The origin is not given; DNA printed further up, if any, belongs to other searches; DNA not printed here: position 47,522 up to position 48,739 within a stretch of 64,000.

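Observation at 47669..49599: Two-gene insert inside the operon: a minimal PglZ-like phosphatase coupled by a 7-nt overlap to a PD-(D/E)xK-like ORF of lower GC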

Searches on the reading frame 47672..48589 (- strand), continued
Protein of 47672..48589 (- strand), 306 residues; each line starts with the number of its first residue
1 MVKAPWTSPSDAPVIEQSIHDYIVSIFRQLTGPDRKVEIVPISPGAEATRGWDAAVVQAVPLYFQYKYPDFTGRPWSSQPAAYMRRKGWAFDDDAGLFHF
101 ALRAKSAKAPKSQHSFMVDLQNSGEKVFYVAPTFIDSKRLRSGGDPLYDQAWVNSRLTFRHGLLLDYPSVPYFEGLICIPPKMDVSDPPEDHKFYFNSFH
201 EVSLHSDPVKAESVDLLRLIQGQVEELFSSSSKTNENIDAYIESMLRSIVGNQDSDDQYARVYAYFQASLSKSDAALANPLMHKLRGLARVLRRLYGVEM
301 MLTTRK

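Call 89: find_encoding_contigs(protein=P0123, flank=6000, max_places=2)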
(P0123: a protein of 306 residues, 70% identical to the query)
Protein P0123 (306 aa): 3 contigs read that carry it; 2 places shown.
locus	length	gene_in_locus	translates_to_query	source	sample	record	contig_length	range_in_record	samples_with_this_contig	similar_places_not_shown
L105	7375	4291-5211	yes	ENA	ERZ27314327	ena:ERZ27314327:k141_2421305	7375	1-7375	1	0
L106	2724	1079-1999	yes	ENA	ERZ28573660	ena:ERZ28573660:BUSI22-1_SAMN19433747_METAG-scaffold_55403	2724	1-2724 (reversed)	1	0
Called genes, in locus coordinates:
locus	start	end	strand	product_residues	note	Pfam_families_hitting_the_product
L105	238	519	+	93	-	PF12728:HTH_17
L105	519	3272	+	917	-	PF04465:DUF499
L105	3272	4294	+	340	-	-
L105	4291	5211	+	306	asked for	-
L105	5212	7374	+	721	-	?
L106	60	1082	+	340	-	-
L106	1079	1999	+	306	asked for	-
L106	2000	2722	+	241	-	?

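Call 90: find_encoding_contigs(protein=P0121, flank=8000, max_places=3)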
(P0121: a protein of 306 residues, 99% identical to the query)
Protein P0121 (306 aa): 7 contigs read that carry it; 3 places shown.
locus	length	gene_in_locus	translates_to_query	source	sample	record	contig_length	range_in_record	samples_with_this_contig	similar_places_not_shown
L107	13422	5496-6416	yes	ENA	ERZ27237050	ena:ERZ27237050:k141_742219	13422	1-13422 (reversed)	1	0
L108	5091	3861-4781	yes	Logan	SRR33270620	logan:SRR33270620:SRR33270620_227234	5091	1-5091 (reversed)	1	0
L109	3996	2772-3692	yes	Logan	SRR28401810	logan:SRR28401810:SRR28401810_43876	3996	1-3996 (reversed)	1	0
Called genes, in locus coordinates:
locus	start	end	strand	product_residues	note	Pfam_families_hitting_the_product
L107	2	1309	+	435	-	?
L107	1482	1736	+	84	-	PF12728:HTH_17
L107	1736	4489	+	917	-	PF13191:AAA_16 (weak), PF04465:DUF499 (weak)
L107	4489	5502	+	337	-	-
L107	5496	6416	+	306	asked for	-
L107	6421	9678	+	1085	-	PF01555:N6_N4_Mtase (faint)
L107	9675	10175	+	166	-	-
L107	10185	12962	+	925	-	PF00176:SNF2-rel_dom, PF00270:DEAD, PF04851:ResIII, PF00271:Helicase_C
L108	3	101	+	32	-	?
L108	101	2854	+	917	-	PF13191:AAA_16 (weak), PF04465:DUF499 (weak)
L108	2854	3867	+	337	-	-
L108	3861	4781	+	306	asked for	-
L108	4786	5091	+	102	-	?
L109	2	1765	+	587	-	?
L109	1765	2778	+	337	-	-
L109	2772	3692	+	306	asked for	-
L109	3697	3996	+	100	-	?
